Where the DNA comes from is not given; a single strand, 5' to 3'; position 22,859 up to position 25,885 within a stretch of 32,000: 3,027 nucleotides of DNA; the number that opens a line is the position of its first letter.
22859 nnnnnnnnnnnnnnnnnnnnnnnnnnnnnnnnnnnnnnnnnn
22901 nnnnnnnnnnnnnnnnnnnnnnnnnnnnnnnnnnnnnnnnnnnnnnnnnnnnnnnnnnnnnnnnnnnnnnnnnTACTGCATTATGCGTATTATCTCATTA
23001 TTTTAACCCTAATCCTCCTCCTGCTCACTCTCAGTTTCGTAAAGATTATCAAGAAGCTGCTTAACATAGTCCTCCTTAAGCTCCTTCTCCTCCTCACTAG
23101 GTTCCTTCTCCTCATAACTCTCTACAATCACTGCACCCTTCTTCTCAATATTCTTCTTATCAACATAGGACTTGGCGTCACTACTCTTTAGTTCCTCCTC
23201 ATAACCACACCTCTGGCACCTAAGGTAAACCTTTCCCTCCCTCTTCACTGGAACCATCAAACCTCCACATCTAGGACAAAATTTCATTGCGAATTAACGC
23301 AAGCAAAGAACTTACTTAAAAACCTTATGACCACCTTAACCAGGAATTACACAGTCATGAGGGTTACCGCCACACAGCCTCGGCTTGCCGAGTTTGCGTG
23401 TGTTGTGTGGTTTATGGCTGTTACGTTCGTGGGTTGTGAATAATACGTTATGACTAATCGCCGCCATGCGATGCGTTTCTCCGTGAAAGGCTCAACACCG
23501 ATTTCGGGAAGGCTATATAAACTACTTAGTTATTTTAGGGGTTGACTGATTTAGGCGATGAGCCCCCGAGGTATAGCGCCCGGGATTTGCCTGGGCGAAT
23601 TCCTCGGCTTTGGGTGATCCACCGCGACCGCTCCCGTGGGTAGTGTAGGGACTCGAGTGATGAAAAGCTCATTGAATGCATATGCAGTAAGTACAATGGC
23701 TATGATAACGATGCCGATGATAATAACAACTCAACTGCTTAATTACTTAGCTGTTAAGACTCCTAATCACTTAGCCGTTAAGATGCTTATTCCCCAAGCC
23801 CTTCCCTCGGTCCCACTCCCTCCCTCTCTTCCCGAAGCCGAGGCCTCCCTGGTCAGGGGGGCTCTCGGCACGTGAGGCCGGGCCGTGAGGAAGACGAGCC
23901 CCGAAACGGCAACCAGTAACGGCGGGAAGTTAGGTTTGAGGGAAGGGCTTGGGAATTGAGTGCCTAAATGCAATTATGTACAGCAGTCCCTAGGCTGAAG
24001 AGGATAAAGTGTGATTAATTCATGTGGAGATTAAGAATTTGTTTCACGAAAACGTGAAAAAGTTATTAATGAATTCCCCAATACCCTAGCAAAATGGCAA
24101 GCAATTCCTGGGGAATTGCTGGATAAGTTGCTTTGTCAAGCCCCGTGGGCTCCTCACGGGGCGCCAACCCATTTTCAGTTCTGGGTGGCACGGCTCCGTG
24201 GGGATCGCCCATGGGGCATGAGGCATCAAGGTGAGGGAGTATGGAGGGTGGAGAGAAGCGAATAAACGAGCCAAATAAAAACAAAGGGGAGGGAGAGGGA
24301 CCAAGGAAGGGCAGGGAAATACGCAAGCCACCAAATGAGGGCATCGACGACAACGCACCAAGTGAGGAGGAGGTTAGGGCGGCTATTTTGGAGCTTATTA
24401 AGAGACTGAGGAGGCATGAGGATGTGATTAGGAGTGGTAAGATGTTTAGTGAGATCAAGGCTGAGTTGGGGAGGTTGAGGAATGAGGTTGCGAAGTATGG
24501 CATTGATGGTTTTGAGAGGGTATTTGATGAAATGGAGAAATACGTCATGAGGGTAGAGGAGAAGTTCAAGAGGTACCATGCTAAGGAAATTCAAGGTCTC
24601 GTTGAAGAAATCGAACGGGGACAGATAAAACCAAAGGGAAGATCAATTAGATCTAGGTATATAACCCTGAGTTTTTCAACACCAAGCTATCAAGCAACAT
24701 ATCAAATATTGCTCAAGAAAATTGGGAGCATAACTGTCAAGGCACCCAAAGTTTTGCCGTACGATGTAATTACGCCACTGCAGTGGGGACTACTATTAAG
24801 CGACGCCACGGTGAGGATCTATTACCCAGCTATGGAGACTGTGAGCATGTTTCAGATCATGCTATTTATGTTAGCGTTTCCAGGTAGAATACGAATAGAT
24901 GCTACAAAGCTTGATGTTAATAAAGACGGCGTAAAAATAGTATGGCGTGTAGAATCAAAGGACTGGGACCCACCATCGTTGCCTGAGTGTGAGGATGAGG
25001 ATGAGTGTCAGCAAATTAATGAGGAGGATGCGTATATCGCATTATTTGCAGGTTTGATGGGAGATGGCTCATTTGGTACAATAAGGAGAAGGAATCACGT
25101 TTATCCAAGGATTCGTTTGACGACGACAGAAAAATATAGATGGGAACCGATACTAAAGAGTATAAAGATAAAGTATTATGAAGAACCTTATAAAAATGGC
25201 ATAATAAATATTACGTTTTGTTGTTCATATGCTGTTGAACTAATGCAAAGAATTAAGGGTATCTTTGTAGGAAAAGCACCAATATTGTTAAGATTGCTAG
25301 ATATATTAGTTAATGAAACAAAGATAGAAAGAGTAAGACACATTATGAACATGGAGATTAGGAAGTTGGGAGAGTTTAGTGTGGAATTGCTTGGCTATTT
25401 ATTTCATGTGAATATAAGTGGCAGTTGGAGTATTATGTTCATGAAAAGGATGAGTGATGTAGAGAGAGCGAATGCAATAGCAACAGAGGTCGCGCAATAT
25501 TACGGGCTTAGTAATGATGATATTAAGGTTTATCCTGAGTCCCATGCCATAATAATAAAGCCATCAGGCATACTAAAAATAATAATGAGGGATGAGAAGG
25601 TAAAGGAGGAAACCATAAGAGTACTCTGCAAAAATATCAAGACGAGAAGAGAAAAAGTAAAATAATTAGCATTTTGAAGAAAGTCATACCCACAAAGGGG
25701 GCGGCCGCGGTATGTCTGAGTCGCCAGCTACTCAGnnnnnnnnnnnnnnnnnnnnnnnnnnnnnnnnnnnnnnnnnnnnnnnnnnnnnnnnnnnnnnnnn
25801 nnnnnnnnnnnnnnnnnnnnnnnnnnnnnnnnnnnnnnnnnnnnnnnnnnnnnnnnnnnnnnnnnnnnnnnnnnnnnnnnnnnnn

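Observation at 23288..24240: A ~950-bp ORF-free, hairpin-dense, locally GC-rich island in an otherwise tightly packed genome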

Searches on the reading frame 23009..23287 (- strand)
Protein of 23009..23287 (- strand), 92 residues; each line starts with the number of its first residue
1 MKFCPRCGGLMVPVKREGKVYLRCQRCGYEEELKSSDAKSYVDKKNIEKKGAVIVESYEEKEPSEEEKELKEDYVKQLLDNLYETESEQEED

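Call 8: search_protein_families(library=pfam, proteins=[window:23009-23287:-], max_evalue=0.01)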
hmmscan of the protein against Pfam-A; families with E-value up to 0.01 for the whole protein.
window:23009-23287:- (92 aa): 7 families
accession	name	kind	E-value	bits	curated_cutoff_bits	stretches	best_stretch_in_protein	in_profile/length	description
PF02150.21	Zn_ribbon_RPB9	-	4.7e-09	36.4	25.2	1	1-34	1-34/36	RNA polymerases M/15 Kd subunit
PF13408.12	Zn_ribbon_recom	-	0.00056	20.7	25.3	1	3-49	7-51/58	Recombinase zinc beta ribbon domain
PF14354.12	Lar_restr_allev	-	0.0011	19.6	28.6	1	2-41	4-45/58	Restriction alleviation protein Lar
PF13453.11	Zn_ribbon_TFIIB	-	0.003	17.4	22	1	4-28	2-26/41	Transcription factor zinc-finger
PF09297.16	Zn_ribbon_NUD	-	0.0067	16.5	24.8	0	2-30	4-30/32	NADH pyrophosphatase zinc ribbon domain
PF08271.17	Zn_Ribbon_TF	-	0.0071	16.3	29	0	4-32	3-30/43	TFIIB zinc-binding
PF12760.12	Zn_ribbon_IS1595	-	0.0082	16.5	25.4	0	4-29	21-45/46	Transposase zinc-ribbon domain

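Call 14: find_homologous_proteins(query=window:23009-23287:-)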
Query window:23009-23287:- (92 aa): 13 proteins with E <= 0.001 among 14 candidates.
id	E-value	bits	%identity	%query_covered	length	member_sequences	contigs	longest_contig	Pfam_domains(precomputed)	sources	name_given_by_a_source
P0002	2.2e-49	183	96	100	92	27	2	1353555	PF02150.22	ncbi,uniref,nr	ncbi:DNA-directed RNA polymerase subunit M [Vulcanisaeta sp. JCM 14467]|uniref:DNA-directed RNA poly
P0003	1.1e-46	175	91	100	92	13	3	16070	PF02150.22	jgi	jgi:DNA-directed RNA polymerase subunit M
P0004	3.6e-45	170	89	99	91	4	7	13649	PF02150.22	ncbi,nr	ncbi:MAG: DNA-directed RNA polymerase subunit M [Vulcanisaeta sp.]|nr:DNA-directed RNA polymerase su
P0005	2.5e-38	148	94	89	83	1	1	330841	-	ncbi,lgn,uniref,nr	ncbi:hypothetical protein [Vulcanisaeta distributa]|uniref:hypothetical protein n=1 Tax=Vulcanisaeta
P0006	1.5e-33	133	82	89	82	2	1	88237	-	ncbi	-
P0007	3.1e-31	125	70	89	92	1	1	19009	PF02150.22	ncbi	-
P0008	1.7e-17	81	52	91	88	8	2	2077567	PF02150.22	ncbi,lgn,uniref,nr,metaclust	ncbi:zf-TFIIB domain-containing protein [Caldivirga maquilingensis]|uniref:DNA-directed RNA polymera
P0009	1.7e-16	78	49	96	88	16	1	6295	PF09297.17,PF13453.12,PF02150.22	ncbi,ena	ncbi:MAG: zf-TFIIB domain-containing protein [Caldivirga sp.]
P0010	2.0e-13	68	41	91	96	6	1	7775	PF02150.22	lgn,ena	-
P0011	9.9e-11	60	45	91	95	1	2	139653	PF02150.22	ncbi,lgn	-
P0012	1.2e-9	56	39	91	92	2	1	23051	PF13453.12,PF02150.22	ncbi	-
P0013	8.2e-9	54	43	91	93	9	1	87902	PF02150.22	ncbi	-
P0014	1.8e-8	52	38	91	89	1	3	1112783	PF02150.22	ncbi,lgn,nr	ncbi:MAG: transcription elongation factor [Acidilobaceae archaeon]|nr:transcription elongation facto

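Call 16: find_encoding_contigs(protein=P0002, flank=6000, max_places=3)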
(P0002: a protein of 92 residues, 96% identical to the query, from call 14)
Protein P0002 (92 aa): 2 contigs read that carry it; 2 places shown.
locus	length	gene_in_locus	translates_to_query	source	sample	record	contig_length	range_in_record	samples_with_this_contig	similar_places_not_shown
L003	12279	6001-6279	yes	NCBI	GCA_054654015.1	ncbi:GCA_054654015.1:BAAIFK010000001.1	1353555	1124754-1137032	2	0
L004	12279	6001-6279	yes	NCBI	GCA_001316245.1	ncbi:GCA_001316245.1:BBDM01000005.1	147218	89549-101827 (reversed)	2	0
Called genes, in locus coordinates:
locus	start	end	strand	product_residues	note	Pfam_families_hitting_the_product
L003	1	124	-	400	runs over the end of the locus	PF02746:MR_MLE_N, PF13378:MR_MLE_C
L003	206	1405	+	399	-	PF07690:MFS_1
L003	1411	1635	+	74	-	-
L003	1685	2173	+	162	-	PF05942:PaREP1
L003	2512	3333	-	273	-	-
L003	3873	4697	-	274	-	-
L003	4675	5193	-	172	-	-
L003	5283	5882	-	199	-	PF00561:Abhydrolase_1, PF12697:Abhydrolase_6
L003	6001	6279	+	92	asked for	PF02150:Zn_ribbon_RPB9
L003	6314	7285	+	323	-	PF00145:DNA_methylase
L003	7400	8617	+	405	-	PF01950:FBPase_3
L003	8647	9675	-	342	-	PF01244:Peptidase_M19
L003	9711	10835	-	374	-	PF00579:tRNA-synt_1b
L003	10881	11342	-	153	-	PF14810:TGT_C2, PF01472:PUA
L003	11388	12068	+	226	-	PF03167:UDG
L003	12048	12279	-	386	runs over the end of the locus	PF02771:Acyl-CoA_dh_N, PF02770:Acyl-CoA_dh_M, PF00441:Acyl-CoA_dh_1, PF08028:Acyl-CoA_dh_2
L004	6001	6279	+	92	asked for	PF02150:Zn_ribbon_RPB9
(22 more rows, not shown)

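Call 17: find_encoding_contigs(protein=P0004, flank=6000, max_places=4)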
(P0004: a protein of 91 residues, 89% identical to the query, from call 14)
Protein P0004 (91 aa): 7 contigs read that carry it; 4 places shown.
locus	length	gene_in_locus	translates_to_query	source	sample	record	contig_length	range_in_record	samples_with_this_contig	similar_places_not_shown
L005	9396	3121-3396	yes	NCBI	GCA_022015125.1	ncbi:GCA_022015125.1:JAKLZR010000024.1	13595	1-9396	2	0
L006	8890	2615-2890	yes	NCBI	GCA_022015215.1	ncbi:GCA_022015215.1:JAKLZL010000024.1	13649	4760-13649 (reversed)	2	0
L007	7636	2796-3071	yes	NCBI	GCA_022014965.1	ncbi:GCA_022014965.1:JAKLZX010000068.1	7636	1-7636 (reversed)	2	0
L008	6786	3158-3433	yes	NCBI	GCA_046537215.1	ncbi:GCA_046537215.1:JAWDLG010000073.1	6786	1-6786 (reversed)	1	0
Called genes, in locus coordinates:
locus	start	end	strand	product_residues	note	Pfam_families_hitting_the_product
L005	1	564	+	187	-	?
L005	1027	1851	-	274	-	-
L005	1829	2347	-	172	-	-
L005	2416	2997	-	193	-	PF00561:Abhydrolase_1, PF12697:Abhydrolase_6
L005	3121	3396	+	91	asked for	PF02150:Zn_ribbon_RPB9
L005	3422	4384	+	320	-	PF00145:DNA_methylase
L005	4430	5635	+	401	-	PF01950:FBPase_3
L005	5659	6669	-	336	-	PF01244:Peptidase_M19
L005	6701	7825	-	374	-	PF00579:tRNA-synt_1b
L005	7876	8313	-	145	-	PF14810:TGT_C2, PF01472:PUA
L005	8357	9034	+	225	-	PF03167:UDG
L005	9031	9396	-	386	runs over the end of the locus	PF02771:Acyl-CoA_dh_N, PF02770:Acyl-CoA_dh_M, PF00441:Acyl-CoA_dh_1, PF08028:Acyl-CoA_dh_2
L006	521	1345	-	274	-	-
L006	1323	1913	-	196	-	-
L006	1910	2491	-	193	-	PF00561:Abhydrolase_1, PF12697:Abhydrolase_6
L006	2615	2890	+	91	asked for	PF02150:Zn_ribbon_RPB9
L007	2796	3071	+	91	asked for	PF02150:Zn_ribbon_RPB9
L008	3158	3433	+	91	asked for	PF02150:Zn_ribbon_RPB9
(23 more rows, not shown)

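Call 18: find_encoding_contigs(protein=P0005, flank=6000, max_places=3)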
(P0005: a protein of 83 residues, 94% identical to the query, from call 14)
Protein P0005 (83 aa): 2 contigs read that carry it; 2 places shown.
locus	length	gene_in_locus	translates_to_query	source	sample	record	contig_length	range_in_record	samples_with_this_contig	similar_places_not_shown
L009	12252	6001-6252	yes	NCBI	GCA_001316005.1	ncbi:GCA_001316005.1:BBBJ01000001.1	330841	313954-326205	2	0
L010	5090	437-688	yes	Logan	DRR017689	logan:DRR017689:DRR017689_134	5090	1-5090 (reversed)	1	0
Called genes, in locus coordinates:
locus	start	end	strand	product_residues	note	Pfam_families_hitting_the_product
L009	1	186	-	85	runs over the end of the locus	-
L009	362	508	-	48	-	-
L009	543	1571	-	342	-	PF02746:MR_MLE_N, PF13378:MR_MLE_C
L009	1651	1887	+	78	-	PF07690:MFS_1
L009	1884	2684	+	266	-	PF07690:MFS_1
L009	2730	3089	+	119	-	-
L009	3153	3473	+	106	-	PF05942:PaREP1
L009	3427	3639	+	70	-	-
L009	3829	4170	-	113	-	-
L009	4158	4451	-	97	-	-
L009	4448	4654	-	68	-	-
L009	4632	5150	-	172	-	-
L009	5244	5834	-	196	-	PF00561:Abhydrolase_1, PF12697:Abhydrolase_6 (faint)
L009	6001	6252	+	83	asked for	-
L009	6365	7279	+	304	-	PF00145:DNA_methylase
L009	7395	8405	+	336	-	PF01950:FBPase_3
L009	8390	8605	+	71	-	PF01950:FBPase_3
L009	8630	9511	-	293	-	PF01244:Peptidase_M19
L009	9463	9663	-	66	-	-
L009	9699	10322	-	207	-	PF00579:tRNA-synt_1b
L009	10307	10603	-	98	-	-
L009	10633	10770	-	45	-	-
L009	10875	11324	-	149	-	PF14810:TGT_C2, PF01472:PUA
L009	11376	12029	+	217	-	PF03167:UDG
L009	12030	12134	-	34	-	PF00441:Acyl-CoA_dh_1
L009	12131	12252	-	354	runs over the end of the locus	PF02771:Acyl-CoA_dh_N, PF02770:Acyl-CoA_dh_M, PF00441:Acyl-CoA_dh_1, PF08028:Acyl-CoA_dh_2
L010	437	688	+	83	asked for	-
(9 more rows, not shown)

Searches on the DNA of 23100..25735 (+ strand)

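Call 4: search_rna_families(source=window, start=23100, end=24500, threshold=evalue, max_evalue=10, show_alignments=3)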
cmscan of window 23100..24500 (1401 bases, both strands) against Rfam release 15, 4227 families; matches with E-value up to 10: 6.
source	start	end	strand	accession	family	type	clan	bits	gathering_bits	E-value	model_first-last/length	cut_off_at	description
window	23677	23739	+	RF00069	SNORD24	Gene; snRNA; snoRNA; CD-box;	-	19.6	41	3.7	1-76/76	no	Small nucleolar RNA SNORD24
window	24140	24217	-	RF03503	mir-547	Gene; miRNA;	-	18.9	90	0.62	1-78/78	no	mir-547 microRNA precursor family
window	24147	24210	+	RF04269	mir-373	Gene; miRNA;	-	17.6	69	4.3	1-69/69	no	mir-373 microRNA precursor family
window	23757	23791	+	RF02438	SpF51_sRNA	Gene; sRNA;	-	16.3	50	7.9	1-45/45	no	Streptococcus sRNA SpF51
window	24136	24221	-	RF00805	mir-351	Gene; miRNA;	-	15.6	70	6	1-75/75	no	mir-351 microRNA precursor family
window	24434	24487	+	RF01134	sR30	Gene; snRNA; snoRNA; CD-box;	-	12.1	38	4.7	1-57/57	no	Small nucleolar RNA sR30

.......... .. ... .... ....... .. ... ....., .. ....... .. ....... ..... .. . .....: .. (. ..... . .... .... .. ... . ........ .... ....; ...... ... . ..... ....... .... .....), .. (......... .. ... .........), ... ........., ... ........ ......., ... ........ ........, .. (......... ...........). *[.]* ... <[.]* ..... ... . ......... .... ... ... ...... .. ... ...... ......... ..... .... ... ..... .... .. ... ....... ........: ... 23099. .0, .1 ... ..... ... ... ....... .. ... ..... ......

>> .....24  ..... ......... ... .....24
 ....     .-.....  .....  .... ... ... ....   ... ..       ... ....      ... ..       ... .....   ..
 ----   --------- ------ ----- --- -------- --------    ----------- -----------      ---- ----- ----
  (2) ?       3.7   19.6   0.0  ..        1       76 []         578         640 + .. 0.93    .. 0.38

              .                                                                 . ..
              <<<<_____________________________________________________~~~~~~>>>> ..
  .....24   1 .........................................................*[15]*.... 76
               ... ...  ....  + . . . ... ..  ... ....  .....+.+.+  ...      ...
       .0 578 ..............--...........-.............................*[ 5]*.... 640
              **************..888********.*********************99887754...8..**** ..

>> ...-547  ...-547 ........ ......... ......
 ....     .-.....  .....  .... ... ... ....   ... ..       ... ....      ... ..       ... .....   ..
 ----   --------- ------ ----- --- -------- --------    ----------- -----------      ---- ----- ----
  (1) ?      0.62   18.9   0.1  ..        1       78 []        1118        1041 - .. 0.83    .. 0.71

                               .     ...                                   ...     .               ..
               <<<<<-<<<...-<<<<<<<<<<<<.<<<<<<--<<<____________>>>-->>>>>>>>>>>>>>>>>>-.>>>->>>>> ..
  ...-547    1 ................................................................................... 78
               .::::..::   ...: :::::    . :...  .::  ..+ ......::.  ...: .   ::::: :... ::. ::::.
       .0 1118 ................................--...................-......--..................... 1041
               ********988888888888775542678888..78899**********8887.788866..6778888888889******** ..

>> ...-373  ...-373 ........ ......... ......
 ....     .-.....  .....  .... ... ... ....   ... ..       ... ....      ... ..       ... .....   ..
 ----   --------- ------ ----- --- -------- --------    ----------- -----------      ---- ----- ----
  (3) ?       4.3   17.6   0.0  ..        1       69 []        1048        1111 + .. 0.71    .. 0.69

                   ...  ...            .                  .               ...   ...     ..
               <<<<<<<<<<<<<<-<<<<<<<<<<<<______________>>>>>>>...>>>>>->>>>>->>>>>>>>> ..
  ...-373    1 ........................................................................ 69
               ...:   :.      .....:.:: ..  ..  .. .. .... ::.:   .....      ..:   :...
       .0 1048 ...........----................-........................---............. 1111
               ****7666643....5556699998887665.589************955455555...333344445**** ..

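Call 22: search_dna_similar(query=window:23367-25735:+, collection=phages, mode=distant)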
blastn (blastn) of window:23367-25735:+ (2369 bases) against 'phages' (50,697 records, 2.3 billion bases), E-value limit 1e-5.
No match.

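Call 23: search_dna_similar(query=window:23367-25735:+, collection=plasmids, mode=distant)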
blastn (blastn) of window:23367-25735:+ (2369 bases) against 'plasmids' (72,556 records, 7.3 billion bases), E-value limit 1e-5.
No match.

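Call 104: build_rna_model(alignment_id=A8)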
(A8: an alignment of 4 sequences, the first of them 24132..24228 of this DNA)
Model R1 built from alignment A8 (4 sequences, 100 columns); structure: RNAalifold consensus.
model positions 97; base pairs 30; branch points 0; effective number of sequences 0.79; information 0.591 bits per position. Calibrated on 0.2 Mb of random sequence (short: E-values are rough).
structure used (alignment columns):
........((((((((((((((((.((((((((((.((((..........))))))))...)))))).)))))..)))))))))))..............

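Call 105: search_with_rna_model(model_id=R1, sources=[window, L003, L004, L005, L006, L007, L008, L009, L010, L011, L012, L013, L014, L015, L016, L017, L018, L019, L020], max_evalue=10)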
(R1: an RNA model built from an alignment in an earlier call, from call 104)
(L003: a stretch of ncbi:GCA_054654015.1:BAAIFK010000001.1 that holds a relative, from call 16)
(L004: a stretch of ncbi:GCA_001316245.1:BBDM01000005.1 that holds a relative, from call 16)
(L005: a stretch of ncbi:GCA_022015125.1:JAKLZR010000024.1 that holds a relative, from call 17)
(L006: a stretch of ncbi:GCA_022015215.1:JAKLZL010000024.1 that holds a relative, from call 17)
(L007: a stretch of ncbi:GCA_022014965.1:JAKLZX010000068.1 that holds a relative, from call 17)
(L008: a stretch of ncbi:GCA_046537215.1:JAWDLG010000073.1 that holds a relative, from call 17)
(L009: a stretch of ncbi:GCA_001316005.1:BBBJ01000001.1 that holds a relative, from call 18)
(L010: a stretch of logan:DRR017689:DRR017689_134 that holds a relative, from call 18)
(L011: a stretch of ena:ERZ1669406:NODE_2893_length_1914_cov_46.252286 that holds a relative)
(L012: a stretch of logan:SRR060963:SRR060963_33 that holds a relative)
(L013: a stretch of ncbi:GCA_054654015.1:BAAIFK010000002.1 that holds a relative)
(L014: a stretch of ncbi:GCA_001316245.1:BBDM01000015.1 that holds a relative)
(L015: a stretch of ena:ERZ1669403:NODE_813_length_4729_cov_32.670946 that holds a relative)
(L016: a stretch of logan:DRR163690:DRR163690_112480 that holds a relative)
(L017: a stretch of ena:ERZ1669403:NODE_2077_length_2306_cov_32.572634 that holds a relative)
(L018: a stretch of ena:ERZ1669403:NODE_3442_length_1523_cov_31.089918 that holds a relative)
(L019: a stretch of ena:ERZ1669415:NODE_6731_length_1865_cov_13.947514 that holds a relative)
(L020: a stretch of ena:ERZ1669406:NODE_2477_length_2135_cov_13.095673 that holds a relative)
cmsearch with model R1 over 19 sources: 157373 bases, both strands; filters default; matches with E-value up to 10: 9.
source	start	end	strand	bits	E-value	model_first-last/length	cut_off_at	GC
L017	532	628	+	120.2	6.7e-33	1-97/97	no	0.64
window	24133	24229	+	114.1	4.3e-31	1-97/97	no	0.64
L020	129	225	+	114.1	4.4e-31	1-97/97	no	0.65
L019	106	202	+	105.8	1.3e-28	1-97/97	no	0.63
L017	527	623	-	38.7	1e-08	1-97/97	no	0.65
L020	124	220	-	35.5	9e-08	1-97/97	no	0.65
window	24128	24224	-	33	5.1e-07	1-97/97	no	0.65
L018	1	52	+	28.6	1e-05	46-97/97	5'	0.67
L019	101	197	-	26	6.2e-05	1-97/97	no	0.63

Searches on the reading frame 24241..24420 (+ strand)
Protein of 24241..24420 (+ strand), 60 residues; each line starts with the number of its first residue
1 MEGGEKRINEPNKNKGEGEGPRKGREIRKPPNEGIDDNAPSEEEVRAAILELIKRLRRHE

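Call 60: find_homologous_proteins(query=A4, max_evalue=10)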
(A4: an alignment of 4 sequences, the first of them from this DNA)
Query A4 (4 sequences): 6022 candidates shared short words with the query, none scored E <= 10.
